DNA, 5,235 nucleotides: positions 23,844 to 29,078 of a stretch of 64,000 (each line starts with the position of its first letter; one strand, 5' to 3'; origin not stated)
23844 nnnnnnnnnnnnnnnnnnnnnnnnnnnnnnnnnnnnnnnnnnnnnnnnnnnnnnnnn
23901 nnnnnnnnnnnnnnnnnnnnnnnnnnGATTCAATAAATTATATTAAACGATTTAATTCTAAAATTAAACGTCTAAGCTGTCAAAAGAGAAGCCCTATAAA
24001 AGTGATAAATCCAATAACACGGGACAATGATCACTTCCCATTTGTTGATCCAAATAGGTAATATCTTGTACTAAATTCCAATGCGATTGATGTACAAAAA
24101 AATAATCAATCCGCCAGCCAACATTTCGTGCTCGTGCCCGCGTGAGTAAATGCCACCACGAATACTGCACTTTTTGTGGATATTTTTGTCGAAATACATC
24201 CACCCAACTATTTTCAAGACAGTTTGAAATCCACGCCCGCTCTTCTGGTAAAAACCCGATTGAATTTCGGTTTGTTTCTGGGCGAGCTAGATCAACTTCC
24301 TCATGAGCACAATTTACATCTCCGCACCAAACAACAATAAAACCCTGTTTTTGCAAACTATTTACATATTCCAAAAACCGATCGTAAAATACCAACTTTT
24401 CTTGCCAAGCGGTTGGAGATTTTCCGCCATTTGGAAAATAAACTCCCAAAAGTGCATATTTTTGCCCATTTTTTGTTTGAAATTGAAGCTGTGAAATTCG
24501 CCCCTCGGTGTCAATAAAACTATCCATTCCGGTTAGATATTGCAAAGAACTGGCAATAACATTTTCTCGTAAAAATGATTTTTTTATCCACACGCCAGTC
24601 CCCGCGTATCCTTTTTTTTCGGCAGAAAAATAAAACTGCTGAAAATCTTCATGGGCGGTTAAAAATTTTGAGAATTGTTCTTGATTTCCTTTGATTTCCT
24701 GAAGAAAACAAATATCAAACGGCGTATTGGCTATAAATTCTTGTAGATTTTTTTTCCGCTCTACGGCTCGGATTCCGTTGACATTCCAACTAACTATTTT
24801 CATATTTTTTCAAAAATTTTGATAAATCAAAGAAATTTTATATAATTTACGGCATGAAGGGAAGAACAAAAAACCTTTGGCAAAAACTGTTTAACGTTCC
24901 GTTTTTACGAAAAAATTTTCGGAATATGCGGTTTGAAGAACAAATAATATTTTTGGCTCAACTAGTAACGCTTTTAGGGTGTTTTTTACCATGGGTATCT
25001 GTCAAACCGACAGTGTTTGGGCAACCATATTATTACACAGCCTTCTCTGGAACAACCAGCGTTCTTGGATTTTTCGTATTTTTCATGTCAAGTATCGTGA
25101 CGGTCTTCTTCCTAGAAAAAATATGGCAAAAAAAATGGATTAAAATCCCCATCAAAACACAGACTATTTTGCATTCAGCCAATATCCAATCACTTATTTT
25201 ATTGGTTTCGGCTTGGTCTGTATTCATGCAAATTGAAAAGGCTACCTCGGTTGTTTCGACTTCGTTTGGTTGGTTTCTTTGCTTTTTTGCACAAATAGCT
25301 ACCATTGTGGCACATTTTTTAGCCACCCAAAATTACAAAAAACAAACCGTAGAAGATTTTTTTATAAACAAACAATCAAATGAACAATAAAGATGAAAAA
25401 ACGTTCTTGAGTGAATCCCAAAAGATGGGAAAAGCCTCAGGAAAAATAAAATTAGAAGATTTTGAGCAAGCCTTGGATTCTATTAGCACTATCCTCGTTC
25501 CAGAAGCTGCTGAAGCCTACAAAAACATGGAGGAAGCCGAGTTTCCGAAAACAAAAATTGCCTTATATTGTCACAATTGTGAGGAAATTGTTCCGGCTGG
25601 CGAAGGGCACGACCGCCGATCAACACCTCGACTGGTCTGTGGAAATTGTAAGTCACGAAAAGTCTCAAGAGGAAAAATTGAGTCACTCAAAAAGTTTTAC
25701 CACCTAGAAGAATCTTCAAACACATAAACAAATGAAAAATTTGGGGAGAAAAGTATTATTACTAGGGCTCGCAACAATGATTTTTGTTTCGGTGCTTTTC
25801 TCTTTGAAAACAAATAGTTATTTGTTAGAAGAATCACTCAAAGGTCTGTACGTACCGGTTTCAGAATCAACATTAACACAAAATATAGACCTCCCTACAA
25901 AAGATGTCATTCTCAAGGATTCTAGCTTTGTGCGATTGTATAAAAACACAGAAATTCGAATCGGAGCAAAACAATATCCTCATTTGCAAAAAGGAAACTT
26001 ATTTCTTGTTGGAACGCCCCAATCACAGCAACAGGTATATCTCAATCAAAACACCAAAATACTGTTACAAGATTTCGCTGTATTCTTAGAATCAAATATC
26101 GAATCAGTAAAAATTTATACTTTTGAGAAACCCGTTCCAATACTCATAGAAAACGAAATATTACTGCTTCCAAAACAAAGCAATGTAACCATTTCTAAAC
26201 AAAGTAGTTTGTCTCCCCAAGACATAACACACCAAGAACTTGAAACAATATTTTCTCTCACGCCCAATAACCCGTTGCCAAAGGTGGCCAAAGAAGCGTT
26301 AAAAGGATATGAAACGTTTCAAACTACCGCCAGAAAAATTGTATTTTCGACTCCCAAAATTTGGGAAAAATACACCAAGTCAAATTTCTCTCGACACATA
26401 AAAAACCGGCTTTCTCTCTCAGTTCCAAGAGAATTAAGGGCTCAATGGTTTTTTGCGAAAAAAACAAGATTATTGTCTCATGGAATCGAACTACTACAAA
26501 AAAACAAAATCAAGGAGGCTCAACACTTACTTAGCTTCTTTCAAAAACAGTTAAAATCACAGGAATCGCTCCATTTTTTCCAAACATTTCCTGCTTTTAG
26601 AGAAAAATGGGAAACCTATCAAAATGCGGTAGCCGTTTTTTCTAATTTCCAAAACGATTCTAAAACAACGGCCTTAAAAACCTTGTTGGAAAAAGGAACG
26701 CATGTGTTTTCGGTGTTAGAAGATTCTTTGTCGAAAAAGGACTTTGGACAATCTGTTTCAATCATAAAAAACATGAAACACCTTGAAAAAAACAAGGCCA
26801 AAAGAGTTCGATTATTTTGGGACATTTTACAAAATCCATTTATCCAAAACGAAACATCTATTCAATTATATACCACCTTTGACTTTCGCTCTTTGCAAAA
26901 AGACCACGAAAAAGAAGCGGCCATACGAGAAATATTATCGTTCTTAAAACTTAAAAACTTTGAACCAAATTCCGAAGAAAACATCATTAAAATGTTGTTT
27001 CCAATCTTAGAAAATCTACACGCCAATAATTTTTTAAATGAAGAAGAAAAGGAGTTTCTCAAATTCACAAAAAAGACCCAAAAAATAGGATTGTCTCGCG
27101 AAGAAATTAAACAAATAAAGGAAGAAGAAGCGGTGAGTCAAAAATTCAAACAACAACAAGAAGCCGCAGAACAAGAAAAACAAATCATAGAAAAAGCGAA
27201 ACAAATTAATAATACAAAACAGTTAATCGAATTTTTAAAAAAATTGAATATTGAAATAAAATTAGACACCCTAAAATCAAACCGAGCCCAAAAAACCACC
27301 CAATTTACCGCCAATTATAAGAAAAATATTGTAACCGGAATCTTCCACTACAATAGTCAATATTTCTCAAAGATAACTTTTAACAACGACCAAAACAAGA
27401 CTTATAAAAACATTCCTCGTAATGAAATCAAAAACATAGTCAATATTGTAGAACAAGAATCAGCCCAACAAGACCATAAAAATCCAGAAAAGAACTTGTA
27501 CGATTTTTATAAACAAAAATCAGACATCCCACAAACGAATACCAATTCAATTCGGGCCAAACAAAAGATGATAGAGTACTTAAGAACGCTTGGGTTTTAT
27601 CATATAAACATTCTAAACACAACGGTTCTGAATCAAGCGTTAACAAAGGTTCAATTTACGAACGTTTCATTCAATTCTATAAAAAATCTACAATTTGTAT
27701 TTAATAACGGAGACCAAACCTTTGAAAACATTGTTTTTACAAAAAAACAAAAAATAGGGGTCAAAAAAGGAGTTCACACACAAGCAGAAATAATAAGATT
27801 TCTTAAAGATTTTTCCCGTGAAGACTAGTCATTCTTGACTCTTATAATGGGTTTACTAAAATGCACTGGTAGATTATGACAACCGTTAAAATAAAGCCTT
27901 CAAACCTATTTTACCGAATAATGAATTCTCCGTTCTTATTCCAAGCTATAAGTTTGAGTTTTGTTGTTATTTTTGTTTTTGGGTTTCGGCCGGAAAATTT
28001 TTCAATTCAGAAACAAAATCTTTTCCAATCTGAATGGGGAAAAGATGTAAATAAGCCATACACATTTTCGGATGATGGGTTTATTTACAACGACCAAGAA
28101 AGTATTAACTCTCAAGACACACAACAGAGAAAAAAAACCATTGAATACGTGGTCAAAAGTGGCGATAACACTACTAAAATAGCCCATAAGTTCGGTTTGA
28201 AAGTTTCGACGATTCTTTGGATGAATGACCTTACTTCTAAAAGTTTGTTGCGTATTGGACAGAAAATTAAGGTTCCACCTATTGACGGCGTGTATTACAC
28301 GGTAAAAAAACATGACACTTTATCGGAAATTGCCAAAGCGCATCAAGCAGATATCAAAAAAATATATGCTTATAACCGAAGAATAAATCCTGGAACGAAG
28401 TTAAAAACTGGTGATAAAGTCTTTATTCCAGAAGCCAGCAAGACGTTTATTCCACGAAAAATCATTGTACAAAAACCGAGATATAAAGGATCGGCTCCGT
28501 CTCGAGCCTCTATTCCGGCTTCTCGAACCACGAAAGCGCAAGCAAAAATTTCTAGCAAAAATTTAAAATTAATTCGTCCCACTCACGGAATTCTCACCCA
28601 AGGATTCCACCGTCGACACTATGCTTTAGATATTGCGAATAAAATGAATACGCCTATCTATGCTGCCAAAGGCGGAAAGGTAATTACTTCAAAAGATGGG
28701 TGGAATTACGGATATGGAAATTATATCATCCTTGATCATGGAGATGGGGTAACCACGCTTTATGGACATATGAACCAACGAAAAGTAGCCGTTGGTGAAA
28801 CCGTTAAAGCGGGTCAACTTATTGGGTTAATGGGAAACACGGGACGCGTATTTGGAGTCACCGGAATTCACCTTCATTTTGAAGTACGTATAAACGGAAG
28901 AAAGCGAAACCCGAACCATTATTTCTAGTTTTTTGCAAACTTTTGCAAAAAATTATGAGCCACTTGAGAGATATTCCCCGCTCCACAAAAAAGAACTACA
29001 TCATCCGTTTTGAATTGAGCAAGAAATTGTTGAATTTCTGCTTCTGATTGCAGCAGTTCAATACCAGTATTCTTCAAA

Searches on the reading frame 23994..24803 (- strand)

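Call 23: search_protein_families(library=pfam, proteins=[window:23994-24803:-], max_evalue=0.001)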
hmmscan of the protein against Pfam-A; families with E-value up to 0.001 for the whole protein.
window:23994-24803:- (269 aa): 1 family
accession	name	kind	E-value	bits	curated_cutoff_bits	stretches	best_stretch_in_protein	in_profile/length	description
PF03372.29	Exo_endo_phos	-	8.6e-26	91.4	24.5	1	4-259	1-225/225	Endonuclease/Exonuclease/phosphatase family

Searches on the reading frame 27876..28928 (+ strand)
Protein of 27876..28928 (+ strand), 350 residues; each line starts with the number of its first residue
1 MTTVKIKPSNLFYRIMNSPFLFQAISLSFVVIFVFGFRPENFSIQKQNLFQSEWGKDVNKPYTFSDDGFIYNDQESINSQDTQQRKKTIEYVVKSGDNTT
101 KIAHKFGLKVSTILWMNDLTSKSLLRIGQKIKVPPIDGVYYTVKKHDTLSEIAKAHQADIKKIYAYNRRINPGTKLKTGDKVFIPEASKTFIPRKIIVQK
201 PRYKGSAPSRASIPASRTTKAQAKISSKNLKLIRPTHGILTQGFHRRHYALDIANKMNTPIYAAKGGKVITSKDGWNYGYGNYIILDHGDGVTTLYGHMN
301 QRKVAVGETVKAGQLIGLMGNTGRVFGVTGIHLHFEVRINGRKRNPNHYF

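Call 22: search_protein_families(library=pfam, proteins=[window:27876-28928:+], max_evalue=0.001)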
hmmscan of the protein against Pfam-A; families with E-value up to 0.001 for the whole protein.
window:27876-28928:+ (350 aa): 4 families
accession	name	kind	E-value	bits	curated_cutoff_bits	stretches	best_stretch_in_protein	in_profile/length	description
PF01551.29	Peptidase_M23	-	5.1e-32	110.4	28.7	1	247-346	2-96/96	Peptidase family M23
PF01476.26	LysM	-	5.5e-22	77.9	20.9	2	91-134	1-43/43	LysM domain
PF23473.1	LysM3_LYK4_5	-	3.7e-08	33.7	29.3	1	91-123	5-37/48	LYK4/5 LysM3 domain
PF23446.1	LysM1_NFP_LYK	-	4.7e-06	27.8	36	0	140-185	8-54/60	NFP/LYK LysM1 domain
